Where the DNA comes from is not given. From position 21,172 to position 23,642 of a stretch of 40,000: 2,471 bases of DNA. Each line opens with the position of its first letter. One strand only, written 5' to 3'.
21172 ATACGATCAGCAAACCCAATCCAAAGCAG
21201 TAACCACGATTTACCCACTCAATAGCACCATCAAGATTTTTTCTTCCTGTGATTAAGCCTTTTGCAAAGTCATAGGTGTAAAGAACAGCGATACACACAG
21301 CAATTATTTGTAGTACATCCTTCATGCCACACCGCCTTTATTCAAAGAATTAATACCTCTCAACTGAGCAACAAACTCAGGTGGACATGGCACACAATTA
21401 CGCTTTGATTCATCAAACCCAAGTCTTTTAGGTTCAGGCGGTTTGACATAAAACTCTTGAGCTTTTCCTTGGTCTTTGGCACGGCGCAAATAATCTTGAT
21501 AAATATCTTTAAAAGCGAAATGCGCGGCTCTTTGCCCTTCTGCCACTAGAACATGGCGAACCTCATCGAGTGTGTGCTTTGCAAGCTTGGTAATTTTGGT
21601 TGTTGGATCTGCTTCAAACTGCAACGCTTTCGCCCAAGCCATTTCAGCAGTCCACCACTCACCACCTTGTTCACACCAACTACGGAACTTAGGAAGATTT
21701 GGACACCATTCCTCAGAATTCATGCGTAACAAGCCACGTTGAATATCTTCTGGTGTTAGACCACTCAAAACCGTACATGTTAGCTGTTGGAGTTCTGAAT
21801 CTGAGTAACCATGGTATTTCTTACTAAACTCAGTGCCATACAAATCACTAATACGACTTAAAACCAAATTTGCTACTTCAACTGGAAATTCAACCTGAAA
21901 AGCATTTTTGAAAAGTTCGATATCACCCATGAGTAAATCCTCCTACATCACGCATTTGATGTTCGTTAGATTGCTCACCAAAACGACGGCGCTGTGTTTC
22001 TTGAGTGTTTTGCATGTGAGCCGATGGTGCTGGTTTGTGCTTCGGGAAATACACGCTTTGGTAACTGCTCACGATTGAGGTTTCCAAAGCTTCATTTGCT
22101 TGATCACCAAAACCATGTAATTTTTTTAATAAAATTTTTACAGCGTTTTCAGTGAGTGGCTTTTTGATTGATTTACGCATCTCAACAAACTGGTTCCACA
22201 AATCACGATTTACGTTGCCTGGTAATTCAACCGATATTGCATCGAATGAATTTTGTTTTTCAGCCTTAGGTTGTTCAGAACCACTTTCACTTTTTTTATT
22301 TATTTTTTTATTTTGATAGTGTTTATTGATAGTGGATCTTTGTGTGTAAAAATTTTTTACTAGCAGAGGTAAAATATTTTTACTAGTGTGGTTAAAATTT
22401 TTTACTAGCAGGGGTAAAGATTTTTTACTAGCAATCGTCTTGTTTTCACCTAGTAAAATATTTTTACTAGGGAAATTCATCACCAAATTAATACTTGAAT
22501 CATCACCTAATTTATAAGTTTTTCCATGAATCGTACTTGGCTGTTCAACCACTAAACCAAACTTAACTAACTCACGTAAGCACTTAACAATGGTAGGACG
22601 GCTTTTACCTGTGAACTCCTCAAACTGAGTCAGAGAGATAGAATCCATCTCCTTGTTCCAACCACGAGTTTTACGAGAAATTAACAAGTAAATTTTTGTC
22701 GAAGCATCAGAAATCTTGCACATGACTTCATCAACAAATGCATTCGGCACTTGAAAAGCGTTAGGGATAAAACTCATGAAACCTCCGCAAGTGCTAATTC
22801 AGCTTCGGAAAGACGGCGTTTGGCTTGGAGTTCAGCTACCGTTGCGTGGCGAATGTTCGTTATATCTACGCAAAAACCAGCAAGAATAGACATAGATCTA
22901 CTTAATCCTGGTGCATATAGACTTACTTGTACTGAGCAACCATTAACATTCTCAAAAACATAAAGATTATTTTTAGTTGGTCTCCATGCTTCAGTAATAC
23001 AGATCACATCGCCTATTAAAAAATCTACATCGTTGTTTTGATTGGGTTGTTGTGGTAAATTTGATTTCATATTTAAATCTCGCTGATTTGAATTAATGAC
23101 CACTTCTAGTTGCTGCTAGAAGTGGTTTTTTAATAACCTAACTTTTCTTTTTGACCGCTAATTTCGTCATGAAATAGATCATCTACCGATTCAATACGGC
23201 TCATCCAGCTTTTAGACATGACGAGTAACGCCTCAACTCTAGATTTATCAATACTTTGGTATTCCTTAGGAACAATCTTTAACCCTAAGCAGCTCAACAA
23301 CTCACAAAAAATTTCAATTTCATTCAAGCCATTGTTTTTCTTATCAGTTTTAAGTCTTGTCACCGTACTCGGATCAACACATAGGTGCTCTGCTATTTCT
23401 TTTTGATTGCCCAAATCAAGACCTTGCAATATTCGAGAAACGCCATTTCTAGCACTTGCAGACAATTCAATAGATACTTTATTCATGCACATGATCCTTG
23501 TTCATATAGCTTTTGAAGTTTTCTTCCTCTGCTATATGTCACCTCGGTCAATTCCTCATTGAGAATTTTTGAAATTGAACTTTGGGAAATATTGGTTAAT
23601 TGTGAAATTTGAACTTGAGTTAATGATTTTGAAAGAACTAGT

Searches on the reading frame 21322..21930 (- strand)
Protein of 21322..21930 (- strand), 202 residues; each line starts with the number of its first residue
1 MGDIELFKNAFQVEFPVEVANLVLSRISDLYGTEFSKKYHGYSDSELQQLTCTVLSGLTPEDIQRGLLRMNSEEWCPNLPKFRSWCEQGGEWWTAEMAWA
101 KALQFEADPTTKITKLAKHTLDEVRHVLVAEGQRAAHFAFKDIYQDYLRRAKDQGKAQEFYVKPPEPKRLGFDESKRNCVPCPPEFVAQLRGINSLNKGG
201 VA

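Call 69: search_protein_families(library=phrogs, proteins=[window:21322-21930:-], max_evalue=0.00001)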
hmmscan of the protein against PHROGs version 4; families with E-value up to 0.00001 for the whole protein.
window:21322-21930:- (202 aa): 2 families
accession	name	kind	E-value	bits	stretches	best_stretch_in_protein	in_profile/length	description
phrog_1524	-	unknown function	1.5e-39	137.4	1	14-165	3-162/252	-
phrog_26378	-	unknown function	3.5e-07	31.5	1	72-164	6-110/202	-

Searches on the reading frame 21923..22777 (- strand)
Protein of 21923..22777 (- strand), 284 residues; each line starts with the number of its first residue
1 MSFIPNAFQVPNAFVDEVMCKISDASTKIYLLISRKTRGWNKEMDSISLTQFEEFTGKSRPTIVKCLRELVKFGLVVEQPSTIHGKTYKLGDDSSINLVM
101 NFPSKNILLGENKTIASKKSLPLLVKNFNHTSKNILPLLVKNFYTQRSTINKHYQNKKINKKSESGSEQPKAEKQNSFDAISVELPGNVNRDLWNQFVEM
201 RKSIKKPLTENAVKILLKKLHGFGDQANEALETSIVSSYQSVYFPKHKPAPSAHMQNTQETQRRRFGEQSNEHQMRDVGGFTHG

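Call 69: search_protein_families(library=phrogs, proteins=[window:21923-22777:-], max_evalue=0.00001)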
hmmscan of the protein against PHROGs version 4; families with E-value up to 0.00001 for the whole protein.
window:21923-22777:- (284 aa): 10 families
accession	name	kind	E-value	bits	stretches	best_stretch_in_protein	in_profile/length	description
phrog_678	-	DNA, RNA and nucleotide metabolism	6.9e-57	194.6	1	3-271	28-308/346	replication initiation O-like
phrog_18020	-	DNA, RNA and nucleotide metabolism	1.8e-50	173.1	1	2-161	9-162/248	replication initiation O-like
phrog_21732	-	unknown function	7.1e-43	148.3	1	3-130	4-126/360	-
phrog_18589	-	unknown function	1.2e-15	58.9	1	155-277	6-132/156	-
phrog_34129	-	unknown function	4e-14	53.4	1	200-248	1-49/92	-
phrog_277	-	DNA, RNA and nucleotide metabolism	1e-09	39.1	1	14-177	36-187/318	replication initiation O-like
phrog_2365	-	DNA, RNA and nucleotide metabolism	9.9e-09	36.5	1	21-184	44-195/232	replication initiation O-like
phrog_186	-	DNA, RNA and nucleotide metabolism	8.3e-08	33.2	1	8-182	23-178/308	DnaD-like helicase loader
phrog_6451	-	DNA, RNA and nucleotide metabolism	1.5e-07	32.4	1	149-264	141-253/272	primosomal protein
phrog_345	-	DNA, RNA and nucleotide metabolism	8.4e-07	30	1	19-177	40-199/297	replication initiation O-like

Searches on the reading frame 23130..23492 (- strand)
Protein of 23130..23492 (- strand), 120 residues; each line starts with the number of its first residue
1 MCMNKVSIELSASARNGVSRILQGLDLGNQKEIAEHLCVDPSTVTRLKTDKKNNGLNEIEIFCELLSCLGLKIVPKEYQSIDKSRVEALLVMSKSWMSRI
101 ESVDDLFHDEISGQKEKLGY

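Call 69: search_protein_families(library=phrogs, proteins=[window:23130-23492:-], max_evalue=0.00001)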
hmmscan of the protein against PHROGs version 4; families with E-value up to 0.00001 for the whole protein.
window:23130-23492:- (120 aa): 1 family
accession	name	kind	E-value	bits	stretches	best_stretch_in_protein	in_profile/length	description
phrog_725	-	transcription regulation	2.9e-35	121.2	1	3-109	1-101/101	CII-like regulator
